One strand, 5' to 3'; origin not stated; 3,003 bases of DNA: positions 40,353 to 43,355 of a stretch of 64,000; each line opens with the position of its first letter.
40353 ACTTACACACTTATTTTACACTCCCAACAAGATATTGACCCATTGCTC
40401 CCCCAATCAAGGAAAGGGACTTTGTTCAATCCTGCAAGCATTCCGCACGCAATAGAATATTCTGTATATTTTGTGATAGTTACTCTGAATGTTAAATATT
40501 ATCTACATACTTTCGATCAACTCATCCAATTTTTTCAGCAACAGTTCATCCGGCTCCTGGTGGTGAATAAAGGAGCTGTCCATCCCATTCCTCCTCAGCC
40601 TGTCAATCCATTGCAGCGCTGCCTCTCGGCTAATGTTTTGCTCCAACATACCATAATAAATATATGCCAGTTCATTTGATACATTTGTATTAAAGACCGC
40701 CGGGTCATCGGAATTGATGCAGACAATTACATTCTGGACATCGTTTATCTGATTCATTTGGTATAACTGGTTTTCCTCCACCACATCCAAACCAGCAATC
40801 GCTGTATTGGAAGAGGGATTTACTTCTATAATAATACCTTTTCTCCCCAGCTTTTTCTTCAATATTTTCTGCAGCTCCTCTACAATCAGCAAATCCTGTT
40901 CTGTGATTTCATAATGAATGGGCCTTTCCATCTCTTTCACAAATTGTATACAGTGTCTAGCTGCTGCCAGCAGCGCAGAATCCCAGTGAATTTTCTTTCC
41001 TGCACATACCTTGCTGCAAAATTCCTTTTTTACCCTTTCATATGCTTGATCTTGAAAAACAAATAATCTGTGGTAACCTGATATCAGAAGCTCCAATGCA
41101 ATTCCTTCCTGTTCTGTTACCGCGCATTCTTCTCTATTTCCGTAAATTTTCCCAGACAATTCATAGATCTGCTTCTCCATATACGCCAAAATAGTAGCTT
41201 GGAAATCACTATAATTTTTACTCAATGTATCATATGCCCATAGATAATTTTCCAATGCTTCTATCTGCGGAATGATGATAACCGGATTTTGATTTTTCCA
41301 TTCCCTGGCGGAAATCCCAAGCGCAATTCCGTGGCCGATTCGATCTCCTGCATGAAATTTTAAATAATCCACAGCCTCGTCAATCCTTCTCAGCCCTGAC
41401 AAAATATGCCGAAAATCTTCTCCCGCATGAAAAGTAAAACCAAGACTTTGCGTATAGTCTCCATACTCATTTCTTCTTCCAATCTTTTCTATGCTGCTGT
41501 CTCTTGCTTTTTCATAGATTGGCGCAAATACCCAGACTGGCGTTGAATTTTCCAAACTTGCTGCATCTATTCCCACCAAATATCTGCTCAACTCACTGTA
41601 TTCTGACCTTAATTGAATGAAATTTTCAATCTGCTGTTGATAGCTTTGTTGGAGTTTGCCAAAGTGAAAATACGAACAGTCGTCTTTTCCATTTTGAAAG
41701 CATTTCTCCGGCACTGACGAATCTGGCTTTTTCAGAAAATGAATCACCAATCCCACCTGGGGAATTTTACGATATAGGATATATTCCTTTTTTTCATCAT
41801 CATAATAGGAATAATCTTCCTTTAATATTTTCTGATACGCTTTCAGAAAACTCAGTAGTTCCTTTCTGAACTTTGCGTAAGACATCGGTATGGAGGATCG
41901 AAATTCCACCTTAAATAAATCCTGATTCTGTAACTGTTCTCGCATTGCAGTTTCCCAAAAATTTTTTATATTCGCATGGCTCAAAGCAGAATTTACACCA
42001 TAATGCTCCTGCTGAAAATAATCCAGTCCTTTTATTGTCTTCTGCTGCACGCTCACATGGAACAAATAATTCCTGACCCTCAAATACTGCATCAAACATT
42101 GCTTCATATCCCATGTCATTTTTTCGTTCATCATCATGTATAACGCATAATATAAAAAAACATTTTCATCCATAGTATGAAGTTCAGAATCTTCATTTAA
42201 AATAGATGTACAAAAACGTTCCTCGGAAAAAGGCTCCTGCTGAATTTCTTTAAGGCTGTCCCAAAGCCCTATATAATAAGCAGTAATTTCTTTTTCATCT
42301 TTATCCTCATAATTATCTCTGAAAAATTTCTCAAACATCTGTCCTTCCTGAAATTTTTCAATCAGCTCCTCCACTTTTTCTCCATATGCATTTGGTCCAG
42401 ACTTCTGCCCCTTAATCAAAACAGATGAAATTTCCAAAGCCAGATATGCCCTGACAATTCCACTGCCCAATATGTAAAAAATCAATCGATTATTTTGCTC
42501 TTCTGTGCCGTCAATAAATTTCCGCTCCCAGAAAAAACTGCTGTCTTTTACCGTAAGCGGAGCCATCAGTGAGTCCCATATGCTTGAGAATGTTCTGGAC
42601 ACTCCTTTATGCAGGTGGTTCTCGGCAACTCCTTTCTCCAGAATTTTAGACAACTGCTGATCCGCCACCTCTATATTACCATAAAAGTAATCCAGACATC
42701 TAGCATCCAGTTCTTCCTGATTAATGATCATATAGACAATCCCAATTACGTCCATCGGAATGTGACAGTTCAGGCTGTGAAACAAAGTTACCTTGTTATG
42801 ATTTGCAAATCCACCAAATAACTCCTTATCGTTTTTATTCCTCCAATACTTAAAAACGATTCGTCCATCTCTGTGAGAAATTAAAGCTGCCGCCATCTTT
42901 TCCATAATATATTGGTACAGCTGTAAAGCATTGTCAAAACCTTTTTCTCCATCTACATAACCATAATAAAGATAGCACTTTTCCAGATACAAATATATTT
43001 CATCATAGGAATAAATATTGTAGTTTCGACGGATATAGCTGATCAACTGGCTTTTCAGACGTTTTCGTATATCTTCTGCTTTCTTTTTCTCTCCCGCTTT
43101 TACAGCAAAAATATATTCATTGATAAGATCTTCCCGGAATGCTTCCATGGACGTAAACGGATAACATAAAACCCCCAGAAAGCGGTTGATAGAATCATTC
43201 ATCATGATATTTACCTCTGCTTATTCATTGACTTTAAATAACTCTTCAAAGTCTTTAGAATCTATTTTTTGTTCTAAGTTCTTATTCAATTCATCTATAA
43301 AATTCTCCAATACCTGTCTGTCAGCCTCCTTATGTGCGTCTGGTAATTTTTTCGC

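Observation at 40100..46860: AT-rich island carrying a two-gene P-loop ATPase + adenosine-deaminase operon (RADAR-like anti-phage architecture)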

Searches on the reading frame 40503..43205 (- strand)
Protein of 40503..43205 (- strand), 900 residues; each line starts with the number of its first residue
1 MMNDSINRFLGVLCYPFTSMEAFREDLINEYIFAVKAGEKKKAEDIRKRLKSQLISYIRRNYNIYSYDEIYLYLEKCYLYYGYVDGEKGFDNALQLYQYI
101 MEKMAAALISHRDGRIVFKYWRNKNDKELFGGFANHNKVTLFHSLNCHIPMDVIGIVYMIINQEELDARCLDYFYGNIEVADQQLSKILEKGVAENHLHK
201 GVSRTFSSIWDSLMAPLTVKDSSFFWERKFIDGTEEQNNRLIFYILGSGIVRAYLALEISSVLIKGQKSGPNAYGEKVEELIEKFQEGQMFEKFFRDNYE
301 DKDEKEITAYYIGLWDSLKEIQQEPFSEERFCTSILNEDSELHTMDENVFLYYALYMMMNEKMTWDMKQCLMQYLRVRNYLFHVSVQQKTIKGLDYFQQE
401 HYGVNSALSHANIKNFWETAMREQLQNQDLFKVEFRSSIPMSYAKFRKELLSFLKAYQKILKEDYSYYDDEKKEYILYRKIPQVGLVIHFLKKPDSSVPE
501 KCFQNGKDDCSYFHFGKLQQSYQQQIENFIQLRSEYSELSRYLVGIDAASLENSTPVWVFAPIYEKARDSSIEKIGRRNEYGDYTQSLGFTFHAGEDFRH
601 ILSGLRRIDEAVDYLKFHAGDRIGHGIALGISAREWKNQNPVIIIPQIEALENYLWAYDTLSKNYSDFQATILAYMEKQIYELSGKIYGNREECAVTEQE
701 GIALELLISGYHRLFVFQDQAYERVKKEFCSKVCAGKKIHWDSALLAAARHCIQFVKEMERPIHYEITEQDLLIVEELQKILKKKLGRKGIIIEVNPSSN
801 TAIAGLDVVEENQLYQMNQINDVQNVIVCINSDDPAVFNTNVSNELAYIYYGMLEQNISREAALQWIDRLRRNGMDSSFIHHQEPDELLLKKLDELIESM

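Call 3: search_protein_families(library=padloc, proteins=[window:40503-43205:-], max_evalue=0.01)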
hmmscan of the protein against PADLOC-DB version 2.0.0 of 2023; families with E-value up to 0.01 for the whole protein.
window:40503-43205:- (900 aa): 3 families
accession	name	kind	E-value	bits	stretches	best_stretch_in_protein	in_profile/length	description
PDLC02219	RdrB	-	2.7e-34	116.6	2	540-682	498-638/914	-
PDLC02218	RdrB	-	8.8e-34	114.7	2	334-660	278-588/855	-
PDLC01908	CARF5--CARF_ADA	-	7.2e-09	33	1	782-896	486-597/605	-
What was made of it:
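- On Cad1 / CARF-ADA: The PADLOC CARF_ADA hit covers only profile positions 486-597 of 605 (call 3).
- There is a weak PADLOC hit to CARF_ADA at 7e-9 (call 3).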

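Call 4: search_protein_families(library=pfam, proteins=[window:40503-43205:-], max_evalue=0.1)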
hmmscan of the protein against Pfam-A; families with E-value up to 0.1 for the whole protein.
window:40503-43205:- (900 aa): 1 family
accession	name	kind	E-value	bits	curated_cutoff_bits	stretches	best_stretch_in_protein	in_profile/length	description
PF00962.28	A_deaminase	-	2.7e-10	40.3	27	1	780-889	226-324/330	Adenosine deaminase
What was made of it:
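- The CARF_ADA hit covers only the C-terminal deaminase strand region (profile positions 486-597 of 605), and no CARF domain was found (calls 3, 4).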

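Call 5: search_protein_families(library=ncbifam, proteins=[window:40503-43205:-], max_evalue=0.1)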
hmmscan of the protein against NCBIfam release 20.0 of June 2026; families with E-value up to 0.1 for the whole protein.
window:40503-43205:- (900 aa): 8 families
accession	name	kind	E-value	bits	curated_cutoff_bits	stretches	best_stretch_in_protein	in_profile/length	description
NF041744.1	RdrB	equivalog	1.5e-57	195.7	800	2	289-694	211-617/850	antiviral RADAR system adenosine deaminase RdrB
TIGR01430.1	aden_deam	equivalog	2.7e-14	53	216.55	2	782-889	224-320/323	adenosine deaminase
NF006848.0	PRK09358.1-3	equivalog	1.5e-09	37.6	426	1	782-888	224-319/325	adenosine deaminase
NF006850.0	PRK09358.1-6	equivalog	9.4e-09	34.5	419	1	781-897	227-331/334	adenosine deaminase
NF006854.0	PRK09358.3-1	equivalog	2.2e-07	30.3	530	1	782-855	235-303/344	adenosine deaminase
NF006856.0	PRK09358.3-3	equivalog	0.00015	21.1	510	1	784-851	231-294/316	adenosine deaminase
NF006846.0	PRK09358.1-1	equivalog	0.00065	18.8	459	1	784-891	233-329/333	adenosine deaminase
NF006849.0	PRK09358.1-5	equivalog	0.0054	15.8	494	1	782-845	238-297/350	adenosine deaminase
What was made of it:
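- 40503..43205 (-): rdrB: 900-aa split adenosine-deaminase-fold enzyme (RdrB). RdrB HMM hits in calls 3 and 5.
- On Canonical adenosine deaminase (Add, TIGR01430 / PF00962): Pfam matches only profile positions 226-324 of 330 (calls 4, 5).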

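Call 6: search_solved_structures(query=window:40503-43205:-, max_evalue=0.01, show_alignments=2)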
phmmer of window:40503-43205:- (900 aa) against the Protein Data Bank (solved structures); distinct sequences matched with E-value up to 0.01: 5.
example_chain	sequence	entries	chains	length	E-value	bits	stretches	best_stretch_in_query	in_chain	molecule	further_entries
8fnw_A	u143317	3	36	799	6.3e-20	73.9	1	368-875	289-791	Adenosine deaminase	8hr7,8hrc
8fnv_A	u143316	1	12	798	6.5e-20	73.9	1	368-875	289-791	Adenosine deaminase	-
3ewd_A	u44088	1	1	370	0.00089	20.5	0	785-852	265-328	Adenosine deaminase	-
2pgf_A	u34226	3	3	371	0.00091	20.5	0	785-852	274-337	adenosine deaminase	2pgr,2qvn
3ewc_A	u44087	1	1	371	0.00092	20.4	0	785-852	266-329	Adenosine deaminase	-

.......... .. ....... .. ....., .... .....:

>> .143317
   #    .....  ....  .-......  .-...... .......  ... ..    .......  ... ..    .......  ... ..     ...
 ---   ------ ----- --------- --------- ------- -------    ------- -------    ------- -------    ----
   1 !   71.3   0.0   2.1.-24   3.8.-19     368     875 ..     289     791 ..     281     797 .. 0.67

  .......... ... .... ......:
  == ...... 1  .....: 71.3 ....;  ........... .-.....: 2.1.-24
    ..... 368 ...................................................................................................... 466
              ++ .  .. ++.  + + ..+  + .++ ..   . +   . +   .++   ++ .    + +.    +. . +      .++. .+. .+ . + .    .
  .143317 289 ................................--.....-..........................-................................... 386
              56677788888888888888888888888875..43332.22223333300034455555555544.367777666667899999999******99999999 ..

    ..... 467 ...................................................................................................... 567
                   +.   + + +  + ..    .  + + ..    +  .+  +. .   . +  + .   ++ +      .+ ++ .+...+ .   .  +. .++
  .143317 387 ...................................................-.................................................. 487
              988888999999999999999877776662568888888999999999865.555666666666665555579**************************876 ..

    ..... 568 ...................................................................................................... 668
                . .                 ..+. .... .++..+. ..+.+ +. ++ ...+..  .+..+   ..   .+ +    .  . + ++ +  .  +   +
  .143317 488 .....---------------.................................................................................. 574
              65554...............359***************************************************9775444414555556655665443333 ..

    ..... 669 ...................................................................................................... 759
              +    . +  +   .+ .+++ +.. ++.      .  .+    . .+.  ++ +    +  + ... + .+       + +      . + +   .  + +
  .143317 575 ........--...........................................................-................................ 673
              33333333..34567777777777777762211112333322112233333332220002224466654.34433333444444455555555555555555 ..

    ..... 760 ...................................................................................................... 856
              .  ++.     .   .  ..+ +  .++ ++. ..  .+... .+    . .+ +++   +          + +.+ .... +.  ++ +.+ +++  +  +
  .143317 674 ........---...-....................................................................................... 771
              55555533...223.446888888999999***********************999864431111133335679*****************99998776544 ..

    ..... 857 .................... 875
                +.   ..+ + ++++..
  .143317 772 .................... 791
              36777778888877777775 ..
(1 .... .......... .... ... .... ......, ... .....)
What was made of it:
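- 40503..43205 (-): Sequence match to PDB 8fnw/8fnv in call 6.
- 40701..40712 (-): RdrB SDDP (D833, D834). Aligns to GSDDP of E. coli RdrB (call 6).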

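Call 8: find_homologous_proteins(query=window:40503-43205:-, max_evalue=0.00001)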
Query window:40503-43205:- (900 aa): 169 proteins with E <= 0.00001 among 6333 candidates; the best 120 are listed.
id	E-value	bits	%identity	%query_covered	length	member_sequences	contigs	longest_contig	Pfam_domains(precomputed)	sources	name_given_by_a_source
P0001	0.0e+0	2055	100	100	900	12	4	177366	PF00962.29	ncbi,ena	-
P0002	0.0e+0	2032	99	100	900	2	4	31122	PF00962.29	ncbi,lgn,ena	-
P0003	0.0e+0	1913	93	100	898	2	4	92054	PF00962.29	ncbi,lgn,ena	-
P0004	0.0e+0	1884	91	100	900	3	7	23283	PF00962.29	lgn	-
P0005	0.0e+0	1866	90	100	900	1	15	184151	PF00962.29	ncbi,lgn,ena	-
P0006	0.0e+0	1857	90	100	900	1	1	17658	PF00962.29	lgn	-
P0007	0.0e+0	1840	89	100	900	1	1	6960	PF00962.29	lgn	-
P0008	0.0e+0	1821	87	100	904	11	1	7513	PF00962.29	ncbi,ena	-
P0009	0.0e+0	1799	86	100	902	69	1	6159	PF00962.29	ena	-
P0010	0.0e+0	1753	85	100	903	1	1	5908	PF00962.29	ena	-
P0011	0.0e+0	1674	81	100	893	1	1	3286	PF00962.29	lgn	-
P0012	0.0e+0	1647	78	100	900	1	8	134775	PF00962.29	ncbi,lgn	-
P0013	0.0e+0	1628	78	100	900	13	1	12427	PF00962.29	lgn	-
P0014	0.0e+0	1627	78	100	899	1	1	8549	PF00962.29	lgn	-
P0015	0.0e+0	1621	78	100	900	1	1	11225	PF00962.29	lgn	-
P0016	0.0e+0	1617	78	100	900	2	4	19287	PF00962.29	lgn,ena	-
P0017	0.0e+0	1612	77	100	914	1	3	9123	PF00962.29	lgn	-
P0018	0.0e+0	1608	77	100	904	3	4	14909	PF00962.29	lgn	-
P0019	0.0e+0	1606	77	100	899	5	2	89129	PF00962.29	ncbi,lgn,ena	-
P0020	0.0e+0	1605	77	100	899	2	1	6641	PF00962.29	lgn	-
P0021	0.0e+0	1605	77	100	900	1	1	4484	PF00962.29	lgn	-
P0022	0.0e+0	1605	78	100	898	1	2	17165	PF00962.29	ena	-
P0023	0.0e+0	1598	77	99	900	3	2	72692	PF00962.29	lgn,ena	-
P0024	0.0e+0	1594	76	100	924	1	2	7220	PF00962.29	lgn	-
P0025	0.0e+0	1586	76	100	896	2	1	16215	PF00962.29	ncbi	-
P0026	0.0e+0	1582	76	100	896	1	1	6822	PF00962.29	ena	-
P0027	0.0e+0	1564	75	100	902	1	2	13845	PF00962.29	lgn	-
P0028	0.0e+0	1413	70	100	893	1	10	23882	PF00962.29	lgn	-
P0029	0.0e+0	1392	69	100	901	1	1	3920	PF00962.29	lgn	-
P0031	0.0e+0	1385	67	100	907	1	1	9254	PF00962.29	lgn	-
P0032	0.0e+0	1381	68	100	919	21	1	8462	PF00962.29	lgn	-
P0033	0.0e+0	1376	68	100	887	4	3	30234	PF00962.29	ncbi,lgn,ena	-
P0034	0.0e+0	1368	68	100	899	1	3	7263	PF00962.29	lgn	-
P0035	0.0e+0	1367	68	100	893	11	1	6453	PF00962.29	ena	-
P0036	0.0e+0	1362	67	100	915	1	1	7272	PF00962.29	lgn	-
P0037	0.0e+0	1361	67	100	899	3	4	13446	PF00962.29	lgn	-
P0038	0.0e+0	1359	67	100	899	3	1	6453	PF00962.29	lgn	-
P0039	0.0e+0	1359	67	100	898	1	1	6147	PF00962.29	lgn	-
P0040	0.0e+0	1356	68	100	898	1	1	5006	PF00962.29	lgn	-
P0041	0.0e+0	1348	67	100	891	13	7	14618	PF00962.29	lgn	-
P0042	0.0e+0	1347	67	100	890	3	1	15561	PF00962.29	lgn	-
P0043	0.0e+0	1347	66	100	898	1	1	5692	PF00962.29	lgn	-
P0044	0.0e+0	1342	66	100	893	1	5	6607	PF00962.29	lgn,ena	-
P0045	0.0e+0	1341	65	100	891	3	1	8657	PF00962.29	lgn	-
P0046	0.0e+0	1338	65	100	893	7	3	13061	PF00962.29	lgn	-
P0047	0.0e+0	1331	65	100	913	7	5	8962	PF00962.29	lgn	-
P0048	0.0e+0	1317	66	100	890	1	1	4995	PF00962.29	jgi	-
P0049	0.0e+0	1314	66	100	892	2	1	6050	PF00962.29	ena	-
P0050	0.0e+0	1298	64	100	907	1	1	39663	PF00962.29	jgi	-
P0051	0.0e+0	1296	64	100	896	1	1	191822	PF00962.29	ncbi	-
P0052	0.0e+0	1282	64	100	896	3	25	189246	PF00962.29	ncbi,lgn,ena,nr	ncbi:MAG: hypothetical protein HFG55_01115 [Lachnospiraceae bacterium]|nr:hypothetical protein [Lach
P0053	0.0e+0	1280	65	100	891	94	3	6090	PF00962.29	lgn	-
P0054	0.0e+0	1276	68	94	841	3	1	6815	PF00962.29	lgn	-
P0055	0.0e+0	1271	64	100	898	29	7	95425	PF00962.29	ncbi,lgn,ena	-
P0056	0.0e+0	1270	63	100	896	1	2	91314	PF00962.29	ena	-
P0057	0.0e+0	1265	62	100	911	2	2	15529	PF00962.29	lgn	-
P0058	0.0e+0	1265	63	100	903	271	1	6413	PF00962.29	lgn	-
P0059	0.0e+0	1263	63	100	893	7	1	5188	PF00962.29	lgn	-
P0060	0.0e+0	1259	62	100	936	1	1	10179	PF00962.29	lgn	-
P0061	0.0e+0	1258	63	100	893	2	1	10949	PF00962.29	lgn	-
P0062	0.0e+0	1255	63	100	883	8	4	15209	PF00962.29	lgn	-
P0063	0.0e+0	1248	62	100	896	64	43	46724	PF00962.29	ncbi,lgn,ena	-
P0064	0.0e+0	1246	62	100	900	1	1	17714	PF00962.29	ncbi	-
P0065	0.0e+0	1244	61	100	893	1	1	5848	PF00962.29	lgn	-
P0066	0.0e+0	1243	62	99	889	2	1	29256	PF00962.29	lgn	-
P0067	0.0e+0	1242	61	100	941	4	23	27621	PF00962.29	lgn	-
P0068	0.0e+0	1230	61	100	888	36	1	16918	PF00962.29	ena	-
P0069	0.0e+0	1230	61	100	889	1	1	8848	PF00962.29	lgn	-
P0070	0.0e+0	1229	60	100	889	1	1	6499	PF00962.29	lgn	-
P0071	0.0e+0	1225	61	100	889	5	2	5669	PF00962.29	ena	-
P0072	0.0e+0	1218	61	100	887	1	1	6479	PF00962.29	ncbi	-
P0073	0.0e+0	1217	60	100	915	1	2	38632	PF00962.29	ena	-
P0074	0.0e+0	1216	61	99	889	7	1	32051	PF00962.29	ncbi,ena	-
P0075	0.0e+0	1211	59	100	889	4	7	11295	PF00962.29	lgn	-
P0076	0.0e+0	1198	62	97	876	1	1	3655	PF00962.29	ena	-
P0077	0.0e+0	1156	73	76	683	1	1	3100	PF00962.29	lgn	-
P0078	0.0e+0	1129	63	90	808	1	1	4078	PF00962.29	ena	-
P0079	0.0e+0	1128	62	90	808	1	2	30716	PF00962.29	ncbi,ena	-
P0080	0.0e+0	1111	63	88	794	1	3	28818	PF00962.29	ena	-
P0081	0.0e+0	1106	62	88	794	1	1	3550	PF00962.29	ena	-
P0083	0.0e+0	1072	62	86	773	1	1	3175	PF00962.29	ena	-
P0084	3.7e-274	930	51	100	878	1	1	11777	PF00962.29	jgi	jgi:adenosine deaminase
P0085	9.8e-273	925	50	100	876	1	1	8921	PF00962.29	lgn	-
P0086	1.8e-270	918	48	100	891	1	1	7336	PF00962.29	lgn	-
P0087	1.3e-266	905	61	75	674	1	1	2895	PF00962.29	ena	-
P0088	2.3e-265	901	50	100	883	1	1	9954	PF00962.29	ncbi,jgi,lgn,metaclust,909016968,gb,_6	metaclust:\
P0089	7.9e-265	899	49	100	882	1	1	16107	PF00962.29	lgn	-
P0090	1.1e-264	899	50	100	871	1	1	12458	PF00962.29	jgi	jgi:hypothetical protein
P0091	3.3e-264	897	48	100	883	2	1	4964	PF00962.29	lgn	-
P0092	9.4e-263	892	63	69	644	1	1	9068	PF00962.29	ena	-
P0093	2.5e-258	878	47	100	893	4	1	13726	PF00962.29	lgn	-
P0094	5.8e-256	870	48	100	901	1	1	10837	PF00962.29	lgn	-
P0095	2.3e-255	868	46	100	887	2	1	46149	PF00962.29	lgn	-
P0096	2.3e-255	868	46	100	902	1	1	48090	PF00962.29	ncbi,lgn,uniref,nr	ncbi:hypothetical protein [Anaerosporobacter sp.]|uniref:hypothetical protein n=1 Tax=Anaerosporobac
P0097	8.1e-254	863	47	100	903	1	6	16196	PF00962.29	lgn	-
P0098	8.8e-254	863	46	100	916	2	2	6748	PF00962.29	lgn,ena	-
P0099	2.2e-253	861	46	100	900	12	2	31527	PF00962.29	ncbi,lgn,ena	-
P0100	1.5e-249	849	45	100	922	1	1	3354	PF00962.29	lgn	-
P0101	1.7e-249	848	46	100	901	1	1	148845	PF00962.29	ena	-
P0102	9.9e-247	839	46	100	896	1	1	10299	PF00962.29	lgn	-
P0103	1.1e-246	839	45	100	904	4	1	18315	PF00962.29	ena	-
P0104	3.6e-246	837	46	100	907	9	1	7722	PF00962.29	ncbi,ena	-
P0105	4.9e-246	837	46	100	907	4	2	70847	PF00962.29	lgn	-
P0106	1.0e-245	836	45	100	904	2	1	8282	PF00962.29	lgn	-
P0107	7.8e-245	833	46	100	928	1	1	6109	PF00962.29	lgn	-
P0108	8.7e-245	833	45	100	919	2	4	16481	PF00962.29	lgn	-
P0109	1.7e-244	832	45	100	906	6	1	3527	PF00962.29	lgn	-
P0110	8.7e-244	830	45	100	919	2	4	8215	PF00962.29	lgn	-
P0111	2.6e-243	828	45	100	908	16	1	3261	PF00962.29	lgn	-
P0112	3.1e-243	828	45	100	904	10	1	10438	PF00962.29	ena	-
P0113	5.8e-243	827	45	100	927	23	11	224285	PF00962.29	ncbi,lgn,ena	-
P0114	7.0e-243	827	45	100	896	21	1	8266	PF00962.29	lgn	-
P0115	1.6e-242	825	45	100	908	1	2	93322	PF00962.29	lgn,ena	-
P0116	2.3e-242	825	45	100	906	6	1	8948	PF00962.29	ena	-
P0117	2.9e-242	824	45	100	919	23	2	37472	PF00962.29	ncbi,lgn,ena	-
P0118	3.7e-241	821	44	100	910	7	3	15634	PF00962.29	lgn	-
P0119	2.7e-240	818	43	100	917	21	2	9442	PF00962.29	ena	-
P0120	5.9e-240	817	44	100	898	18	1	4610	PF00962.29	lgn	-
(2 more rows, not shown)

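Call 16: find_encoding_contigs(protein=window:40503-43205:-, flank=10000, max_places=8)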
Protein window:40503-43205:- (900 aa): 8 contigs read that carry it; 2 places shown.
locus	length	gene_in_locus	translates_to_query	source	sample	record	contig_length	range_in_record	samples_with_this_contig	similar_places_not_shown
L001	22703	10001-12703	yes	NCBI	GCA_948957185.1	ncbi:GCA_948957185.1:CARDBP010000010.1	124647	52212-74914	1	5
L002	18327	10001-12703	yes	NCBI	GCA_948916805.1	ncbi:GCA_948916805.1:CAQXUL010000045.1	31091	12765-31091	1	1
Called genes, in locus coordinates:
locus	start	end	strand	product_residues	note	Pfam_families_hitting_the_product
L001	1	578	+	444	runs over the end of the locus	-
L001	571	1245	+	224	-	PF19845:DUF6320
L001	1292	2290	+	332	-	PF10340:Say1_Mug180, PF20434:BD-FAE, PF07859:Abhydrolase_3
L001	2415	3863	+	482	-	PF00493:MCM (weak), PF01078:Mg_chelatase (faint), PF05496:RuvB_N (faint), PF07724:AAA_2, PF00004:AAA, PF07728:AAA_5 (weak), PF10431:ClpB_D2-small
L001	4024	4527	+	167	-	PF19601:DUF6106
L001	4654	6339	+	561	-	PF00082:Peptidase_S8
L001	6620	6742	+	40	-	-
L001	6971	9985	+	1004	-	PF13191:AAA_16 (faint)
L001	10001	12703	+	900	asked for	PF00962:A_deaminase (weak)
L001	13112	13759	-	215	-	PF05368:NmrA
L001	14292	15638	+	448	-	PF05593:RHS_repeat (faint), PF07661:MORN_2 (faint)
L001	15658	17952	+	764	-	-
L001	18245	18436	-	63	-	-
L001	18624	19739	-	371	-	PF27117:FliB_C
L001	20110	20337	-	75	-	-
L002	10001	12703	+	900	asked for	PF00962:A_deaminase (weak)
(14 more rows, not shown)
